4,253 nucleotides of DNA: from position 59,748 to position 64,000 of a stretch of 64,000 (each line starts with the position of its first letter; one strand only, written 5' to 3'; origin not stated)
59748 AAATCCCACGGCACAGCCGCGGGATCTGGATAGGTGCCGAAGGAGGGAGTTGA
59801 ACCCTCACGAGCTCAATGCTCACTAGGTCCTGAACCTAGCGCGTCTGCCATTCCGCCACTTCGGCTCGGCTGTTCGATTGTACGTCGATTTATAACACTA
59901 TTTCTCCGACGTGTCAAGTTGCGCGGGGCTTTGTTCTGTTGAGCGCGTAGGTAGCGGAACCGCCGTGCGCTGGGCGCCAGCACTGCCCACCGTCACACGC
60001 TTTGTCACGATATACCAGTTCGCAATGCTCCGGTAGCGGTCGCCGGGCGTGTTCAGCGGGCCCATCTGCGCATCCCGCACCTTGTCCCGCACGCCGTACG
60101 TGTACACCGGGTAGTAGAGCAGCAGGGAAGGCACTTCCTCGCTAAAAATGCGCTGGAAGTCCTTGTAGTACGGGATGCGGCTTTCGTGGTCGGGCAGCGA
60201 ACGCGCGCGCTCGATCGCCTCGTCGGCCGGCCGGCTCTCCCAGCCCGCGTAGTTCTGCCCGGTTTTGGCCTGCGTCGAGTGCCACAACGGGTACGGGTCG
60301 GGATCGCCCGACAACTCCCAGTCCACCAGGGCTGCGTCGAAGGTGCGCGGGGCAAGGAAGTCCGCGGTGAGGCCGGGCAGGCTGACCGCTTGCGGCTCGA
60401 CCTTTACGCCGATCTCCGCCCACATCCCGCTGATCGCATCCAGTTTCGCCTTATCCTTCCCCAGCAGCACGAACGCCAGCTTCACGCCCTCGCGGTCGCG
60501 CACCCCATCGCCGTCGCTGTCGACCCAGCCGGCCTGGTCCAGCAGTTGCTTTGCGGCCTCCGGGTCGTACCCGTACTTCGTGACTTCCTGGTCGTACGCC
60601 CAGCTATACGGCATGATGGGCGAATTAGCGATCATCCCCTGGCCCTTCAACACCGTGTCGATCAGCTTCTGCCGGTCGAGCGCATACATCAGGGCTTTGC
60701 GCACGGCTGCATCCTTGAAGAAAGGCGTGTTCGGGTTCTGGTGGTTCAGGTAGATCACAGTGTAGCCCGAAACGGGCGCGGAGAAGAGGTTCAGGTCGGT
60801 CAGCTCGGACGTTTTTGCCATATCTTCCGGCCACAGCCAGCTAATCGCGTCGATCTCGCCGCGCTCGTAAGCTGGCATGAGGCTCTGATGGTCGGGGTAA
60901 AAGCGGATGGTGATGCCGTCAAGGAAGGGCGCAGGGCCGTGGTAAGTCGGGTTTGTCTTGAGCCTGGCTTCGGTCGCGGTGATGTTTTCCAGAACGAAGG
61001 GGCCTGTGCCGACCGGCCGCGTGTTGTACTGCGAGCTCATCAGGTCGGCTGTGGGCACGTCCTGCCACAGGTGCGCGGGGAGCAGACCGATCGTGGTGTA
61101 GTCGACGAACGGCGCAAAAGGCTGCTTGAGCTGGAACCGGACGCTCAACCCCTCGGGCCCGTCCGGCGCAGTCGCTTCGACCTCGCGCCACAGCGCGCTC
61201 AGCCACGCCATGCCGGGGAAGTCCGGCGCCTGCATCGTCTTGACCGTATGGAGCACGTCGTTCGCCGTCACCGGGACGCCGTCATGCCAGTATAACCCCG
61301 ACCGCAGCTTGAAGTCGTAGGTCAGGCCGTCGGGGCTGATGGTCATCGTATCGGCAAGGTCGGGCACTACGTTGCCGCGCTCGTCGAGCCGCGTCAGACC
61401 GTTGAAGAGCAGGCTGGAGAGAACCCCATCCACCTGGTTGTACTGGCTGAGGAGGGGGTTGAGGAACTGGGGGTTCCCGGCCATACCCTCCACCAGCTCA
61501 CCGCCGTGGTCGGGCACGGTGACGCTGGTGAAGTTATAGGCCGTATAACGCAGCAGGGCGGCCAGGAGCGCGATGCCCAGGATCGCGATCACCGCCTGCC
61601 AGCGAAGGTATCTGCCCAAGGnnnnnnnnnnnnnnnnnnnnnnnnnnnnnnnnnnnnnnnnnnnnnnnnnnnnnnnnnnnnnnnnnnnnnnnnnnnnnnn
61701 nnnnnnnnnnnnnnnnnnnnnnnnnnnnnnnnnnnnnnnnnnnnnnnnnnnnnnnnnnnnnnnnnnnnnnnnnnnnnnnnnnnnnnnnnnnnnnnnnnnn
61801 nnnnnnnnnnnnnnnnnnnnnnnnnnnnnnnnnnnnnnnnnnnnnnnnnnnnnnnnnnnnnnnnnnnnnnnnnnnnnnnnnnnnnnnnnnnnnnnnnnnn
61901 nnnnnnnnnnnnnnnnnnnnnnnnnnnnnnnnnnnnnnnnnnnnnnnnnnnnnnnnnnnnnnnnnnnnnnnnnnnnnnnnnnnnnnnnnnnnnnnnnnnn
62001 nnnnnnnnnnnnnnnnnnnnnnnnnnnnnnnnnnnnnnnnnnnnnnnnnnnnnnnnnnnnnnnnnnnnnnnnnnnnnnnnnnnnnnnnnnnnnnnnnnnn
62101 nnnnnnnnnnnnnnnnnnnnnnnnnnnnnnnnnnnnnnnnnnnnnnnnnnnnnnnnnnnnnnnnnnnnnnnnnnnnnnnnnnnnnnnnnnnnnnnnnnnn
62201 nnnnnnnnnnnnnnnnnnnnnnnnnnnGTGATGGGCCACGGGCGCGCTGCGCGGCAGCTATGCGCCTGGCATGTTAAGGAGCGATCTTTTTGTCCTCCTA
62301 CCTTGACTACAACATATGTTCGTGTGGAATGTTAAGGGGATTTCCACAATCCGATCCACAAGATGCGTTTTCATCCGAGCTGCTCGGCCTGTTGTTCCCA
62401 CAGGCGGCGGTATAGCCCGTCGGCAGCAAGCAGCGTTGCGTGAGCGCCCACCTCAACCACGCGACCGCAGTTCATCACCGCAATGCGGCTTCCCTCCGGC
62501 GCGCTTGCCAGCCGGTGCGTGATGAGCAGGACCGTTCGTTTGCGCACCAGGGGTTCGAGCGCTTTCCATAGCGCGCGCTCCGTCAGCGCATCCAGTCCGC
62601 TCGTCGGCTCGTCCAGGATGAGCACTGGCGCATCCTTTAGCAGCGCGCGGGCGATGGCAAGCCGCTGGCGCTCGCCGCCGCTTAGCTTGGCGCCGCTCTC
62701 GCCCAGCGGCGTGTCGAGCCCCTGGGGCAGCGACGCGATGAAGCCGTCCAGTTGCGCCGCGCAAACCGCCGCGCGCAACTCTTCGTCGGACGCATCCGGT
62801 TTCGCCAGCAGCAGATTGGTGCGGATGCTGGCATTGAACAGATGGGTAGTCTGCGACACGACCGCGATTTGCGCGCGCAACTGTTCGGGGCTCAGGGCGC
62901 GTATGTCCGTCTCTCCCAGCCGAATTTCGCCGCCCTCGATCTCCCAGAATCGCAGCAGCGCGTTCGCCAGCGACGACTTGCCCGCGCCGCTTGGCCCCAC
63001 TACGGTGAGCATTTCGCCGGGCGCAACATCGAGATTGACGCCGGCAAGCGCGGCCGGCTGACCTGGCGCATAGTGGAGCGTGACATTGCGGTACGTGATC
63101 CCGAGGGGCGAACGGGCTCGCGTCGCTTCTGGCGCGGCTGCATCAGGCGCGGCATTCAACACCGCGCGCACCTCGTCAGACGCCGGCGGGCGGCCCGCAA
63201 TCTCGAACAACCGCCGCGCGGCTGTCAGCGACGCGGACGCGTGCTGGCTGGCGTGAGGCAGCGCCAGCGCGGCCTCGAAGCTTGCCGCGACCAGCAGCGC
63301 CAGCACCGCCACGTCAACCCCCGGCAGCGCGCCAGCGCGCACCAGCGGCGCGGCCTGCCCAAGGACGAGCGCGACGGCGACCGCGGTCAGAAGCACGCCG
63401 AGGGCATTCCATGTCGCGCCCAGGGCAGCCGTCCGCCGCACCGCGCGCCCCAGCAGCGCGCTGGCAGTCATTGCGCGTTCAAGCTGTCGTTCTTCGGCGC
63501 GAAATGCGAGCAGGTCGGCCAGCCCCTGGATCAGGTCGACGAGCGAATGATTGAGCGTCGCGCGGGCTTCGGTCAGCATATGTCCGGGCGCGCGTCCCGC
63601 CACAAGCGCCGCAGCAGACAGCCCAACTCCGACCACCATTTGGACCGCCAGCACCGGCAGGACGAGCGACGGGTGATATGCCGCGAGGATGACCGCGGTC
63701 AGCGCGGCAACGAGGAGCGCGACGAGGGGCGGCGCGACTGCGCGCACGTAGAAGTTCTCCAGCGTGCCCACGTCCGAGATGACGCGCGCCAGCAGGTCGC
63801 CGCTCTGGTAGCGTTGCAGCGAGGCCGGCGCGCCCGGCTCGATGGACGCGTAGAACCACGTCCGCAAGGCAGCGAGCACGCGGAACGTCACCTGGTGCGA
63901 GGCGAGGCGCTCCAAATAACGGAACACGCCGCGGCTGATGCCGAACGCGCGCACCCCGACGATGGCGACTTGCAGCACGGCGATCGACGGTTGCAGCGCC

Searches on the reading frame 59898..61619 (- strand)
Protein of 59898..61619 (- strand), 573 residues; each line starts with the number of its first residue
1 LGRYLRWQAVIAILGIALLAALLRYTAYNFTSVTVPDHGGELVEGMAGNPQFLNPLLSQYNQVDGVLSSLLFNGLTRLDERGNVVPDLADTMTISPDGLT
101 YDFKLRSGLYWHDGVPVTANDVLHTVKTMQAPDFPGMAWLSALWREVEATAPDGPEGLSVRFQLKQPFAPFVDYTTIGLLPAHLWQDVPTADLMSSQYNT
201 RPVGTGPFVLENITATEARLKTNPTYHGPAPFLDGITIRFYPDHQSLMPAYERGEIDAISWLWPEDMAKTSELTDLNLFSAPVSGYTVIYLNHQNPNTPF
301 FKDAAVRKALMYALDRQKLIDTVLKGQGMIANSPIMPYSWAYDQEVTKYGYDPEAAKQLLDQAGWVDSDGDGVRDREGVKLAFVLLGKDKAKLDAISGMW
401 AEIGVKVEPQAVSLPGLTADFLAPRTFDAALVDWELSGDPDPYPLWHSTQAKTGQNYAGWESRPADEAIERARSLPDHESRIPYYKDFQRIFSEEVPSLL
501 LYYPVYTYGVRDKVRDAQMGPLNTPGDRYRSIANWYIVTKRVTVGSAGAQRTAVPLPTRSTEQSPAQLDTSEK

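Call 14: search_protein_families(library=pfam, proteins=[window:59898-61619:-], max_evalue=0.01)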
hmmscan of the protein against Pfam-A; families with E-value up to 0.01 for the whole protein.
window:59898-61619:- (573 aa): 1 family
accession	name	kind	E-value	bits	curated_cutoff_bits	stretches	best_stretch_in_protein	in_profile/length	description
PF00496.27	SBP_bac_5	-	4e-73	247.1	32.4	1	83-450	1-362/368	Bacterial extracellular solute-binding proteins, family 5 Middle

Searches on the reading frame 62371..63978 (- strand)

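Call 14: search_protein_families(library=pfam, proteins=[window:62371-63978:-], max_evalue=0.01)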
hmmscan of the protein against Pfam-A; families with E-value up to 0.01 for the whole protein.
window:62371-63978:- (535 aa): 11 families
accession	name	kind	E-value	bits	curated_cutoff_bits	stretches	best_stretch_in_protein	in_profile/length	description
PF00005.33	ABC_tran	-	1.3e-31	110.5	25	1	312-460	2-137/137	ABC transporter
PF13304.12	AAA_21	-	5.2e-06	27.2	27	0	432-488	238-298/304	AAA domain, putative AbiEii toxin, Type IV TA system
PF02463.25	SMC_N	-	3e-05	24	40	0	431-491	136-200/220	RecF/RecN/SMC N terminal domain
PF13191.12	AAA_16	-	5.2e-05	24.2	32.6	1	320-457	24-140/167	AAA ATPase domain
PF00664.28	ABC_membrane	-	0.00014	22.1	28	1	7-228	45-265/274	ABC transporter transmembrane region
PF13604.12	AAA_30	-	0.00036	20.8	27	1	320-392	17-82/191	AAA domain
PF09818.15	ABC_ATPase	-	0.00054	19.5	23.2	1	402-474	129-200/283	P-loop domain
PF13401.12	AAA_22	-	0.00062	20.5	27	1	323-406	7-76/130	AAA domain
PF03193.22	RsgA_GTPase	-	0.00063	20.1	30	1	321-353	106-138/174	RsgA GTPase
PF06414.18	Zeta_toxin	-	0.00073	19.5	22.3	1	324-385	19-80/199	Zeta toxin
PF20703.3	nSTAND1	-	0.0015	18.7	27.1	1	322-340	34-52/379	Novel STAND NTPase 1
